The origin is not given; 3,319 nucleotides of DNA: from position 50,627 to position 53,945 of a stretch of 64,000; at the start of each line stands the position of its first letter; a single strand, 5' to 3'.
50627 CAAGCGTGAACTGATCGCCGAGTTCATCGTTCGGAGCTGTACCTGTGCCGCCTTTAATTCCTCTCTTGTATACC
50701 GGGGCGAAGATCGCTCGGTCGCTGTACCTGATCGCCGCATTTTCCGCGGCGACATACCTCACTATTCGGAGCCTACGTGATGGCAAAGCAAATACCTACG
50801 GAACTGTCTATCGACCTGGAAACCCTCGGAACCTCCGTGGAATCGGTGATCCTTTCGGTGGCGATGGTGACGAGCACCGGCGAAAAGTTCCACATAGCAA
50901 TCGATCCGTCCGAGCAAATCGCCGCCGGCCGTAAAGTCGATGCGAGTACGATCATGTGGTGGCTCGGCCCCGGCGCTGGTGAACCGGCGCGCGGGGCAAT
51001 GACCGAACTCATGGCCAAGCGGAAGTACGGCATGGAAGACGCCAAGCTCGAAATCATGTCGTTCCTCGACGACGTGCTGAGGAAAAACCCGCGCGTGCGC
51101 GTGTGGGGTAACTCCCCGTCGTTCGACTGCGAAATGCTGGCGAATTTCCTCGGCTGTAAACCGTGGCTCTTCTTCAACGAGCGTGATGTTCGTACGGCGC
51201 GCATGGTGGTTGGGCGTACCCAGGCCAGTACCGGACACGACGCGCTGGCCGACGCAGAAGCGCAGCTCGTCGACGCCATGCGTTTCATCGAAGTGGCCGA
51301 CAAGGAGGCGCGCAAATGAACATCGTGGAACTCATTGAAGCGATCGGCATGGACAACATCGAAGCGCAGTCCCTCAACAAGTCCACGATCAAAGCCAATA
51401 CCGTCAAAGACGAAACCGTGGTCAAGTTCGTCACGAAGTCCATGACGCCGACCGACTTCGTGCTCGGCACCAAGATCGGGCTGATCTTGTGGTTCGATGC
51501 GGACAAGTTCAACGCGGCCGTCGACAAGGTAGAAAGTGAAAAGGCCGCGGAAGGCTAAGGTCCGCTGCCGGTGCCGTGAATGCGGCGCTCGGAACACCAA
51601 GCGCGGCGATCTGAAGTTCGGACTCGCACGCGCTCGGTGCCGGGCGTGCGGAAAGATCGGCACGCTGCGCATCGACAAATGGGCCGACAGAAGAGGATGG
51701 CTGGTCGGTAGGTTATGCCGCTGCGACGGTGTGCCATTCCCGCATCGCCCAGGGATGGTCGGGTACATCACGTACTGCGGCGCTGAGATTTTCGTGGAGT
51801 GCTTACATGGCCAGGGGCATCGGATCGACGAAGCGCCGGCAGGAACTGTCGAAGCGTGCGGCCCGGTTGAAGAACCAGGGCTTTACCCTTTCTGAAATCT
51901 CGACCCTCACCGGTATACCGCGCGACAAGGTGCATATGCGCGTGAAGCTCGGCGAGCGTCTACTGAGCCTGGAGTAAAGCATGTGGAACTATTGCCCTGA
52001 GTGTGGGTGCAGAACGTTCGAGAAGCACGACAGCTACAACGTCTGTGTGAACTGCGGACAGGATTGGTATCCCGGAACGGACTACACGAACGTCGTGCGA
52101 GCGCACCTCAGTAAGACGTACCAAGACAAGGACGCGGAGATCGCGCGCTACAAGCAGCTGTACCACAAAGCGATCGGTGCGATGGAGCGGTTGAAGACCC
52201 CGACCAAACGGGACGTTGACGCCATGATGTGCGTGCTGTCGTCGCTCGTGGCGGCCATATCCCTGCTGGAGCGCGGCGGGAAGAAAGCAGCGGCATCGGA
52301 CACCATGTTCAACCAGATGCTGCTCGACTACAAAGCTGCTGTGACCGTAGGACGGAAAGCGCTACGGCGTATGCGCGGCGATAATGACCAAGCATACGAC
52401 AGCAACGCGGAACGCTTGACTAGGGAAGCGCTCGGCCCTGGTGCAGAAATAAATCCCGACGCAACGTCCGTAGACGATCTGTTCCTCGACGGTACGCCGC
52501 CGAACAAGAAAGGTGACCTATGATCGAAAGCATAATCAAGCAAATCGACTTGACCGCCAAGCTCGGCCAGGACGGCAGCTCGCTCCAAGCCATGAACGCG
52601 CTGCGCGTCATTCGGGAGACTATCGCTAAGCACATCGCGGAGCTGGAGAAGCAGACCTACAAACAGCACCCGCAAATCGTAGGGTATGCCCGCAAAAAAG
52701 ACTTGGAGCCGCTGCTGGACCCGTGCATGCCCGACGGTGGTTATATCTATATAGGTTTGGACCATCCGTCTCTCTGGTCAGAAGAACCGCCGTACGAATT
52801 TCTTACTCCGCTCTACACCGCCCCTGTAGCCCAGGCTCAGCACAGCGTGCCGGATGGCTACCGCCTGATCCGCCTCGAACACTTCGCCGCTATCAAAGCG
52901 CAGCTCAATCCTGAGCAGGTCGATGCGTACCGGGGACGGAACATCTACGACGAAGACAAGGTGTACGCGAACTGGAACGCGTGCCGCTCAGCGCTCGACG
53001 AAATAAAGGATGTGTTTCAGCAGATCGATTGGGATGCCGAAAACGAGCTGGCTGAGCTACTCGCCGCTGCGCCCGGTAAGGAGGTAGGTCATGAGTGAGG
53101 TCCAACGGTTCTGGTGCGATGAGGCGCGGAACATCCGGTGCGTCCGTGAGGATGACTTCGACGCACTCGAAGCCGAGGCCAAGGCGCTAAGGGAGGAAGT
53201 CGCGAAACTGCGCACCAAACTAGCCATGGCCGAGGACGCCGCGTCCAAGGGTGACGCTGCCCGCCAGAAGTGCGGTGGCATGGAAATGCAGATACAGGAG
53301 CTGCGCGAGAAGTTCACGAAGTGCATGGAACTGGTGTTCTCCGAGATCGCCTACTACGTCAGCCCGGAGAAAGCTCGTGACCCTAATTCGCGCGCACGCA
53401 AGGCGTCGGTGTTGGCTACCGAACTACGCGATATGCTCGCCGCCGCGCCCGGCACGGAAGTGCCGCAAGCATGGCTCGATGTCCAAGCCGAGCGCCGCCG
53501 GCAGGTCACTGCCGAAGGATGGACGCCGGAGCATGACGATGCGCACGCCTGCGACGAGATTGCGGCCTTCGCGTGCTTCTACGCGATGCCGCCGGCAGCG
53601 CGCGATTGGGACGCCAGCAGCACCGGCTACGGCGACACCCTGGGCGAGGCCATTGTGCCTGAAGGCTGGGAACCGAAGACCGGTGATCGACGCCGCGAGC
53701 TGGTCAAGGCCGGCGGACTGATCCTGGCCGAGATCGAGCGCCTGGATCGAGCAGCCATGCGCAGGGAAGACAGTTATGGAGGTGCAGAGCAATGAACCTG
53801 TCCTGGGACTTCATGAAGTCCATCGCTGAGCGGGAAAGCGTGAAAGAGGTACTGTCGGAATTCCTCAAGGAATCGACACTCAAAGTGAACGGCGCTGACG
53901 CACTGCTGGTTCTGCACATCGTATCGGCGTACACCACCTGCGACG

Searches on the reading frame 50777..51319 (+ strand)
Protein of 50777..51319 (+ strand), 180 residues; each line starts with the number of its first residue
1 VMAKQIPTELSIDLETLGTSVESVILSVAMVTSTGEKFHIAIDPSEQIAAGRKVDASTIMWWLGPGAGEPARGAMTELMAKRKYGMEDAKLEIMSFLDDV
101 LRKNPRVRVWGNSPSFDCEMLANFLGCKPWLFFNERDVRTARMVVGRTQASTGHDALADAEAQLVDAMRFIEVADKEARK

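Call 104: search_protein_families(library=pfam, max_evalue=0.01, proteins=[window:50777-51319:+])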
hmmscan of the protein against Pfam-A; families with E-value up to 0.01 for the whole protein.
window:50777-51319:+ (180 aa): 1 family
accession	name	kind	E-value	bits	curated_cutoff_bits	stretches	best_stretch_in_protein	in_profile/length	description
PF16473.11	Rv2179c-like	-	6.6e-28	98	27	1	9-163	2-169/177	3'-5' exoribonuclease Rv2179c-like domain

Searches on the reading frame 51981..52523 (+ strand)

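Call 104: search_protein_families(library=pfam, max_evalue=0.01, proteins=[window:51981-52523:+])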
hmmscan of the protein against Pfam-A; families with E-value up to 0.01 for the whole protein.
window:51981-52523:+ (180 aa): 1 family
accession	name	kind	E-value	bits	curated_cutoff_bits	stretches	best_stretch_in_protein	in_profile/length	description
PF06677.18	Auto_anti-p27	-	0.0074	16.8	24.1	0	4-26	17-40/40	Sjogren's syndrome/scleroderma autoantigen 1 (Autoantigen p27)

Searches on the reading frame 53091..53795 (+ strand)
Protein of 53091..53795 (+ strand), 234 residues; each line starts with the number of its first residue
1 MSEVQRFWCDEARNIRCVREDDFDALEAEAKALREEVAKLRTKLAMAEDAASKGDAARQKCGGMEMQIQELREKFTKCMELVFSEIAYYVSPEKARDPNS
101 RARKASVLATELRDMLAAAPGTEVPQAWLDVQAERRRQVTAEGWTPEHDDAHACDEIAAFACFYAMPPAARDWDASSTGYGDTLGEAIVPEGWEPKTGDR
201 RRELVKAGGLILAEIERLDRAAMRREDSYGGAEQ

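Call 104: search_protein_families(library=pfam, max_evalue=0.01, proteins=[window:53091-53795:+])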
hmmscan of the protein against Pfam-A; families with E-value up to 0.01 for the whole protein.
window:53091-53795:+ (234 aa): 3 families
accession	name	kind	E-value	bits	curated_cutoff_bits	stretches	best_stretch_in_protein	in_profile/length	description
PF25078.1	DUF7801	-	0.00027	21.6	33.2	1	19-117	6-109/155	Domain of unknown function (DUF7801)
PF25764.1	KIF21A_4th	-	0.0018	18.4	33.1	1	13-81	53-126/183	KIF21A-like domain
PF02183.23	HALZ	-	0.0057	17.2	28.1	0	22-44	20-42/43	Homeobox associated leucine zipper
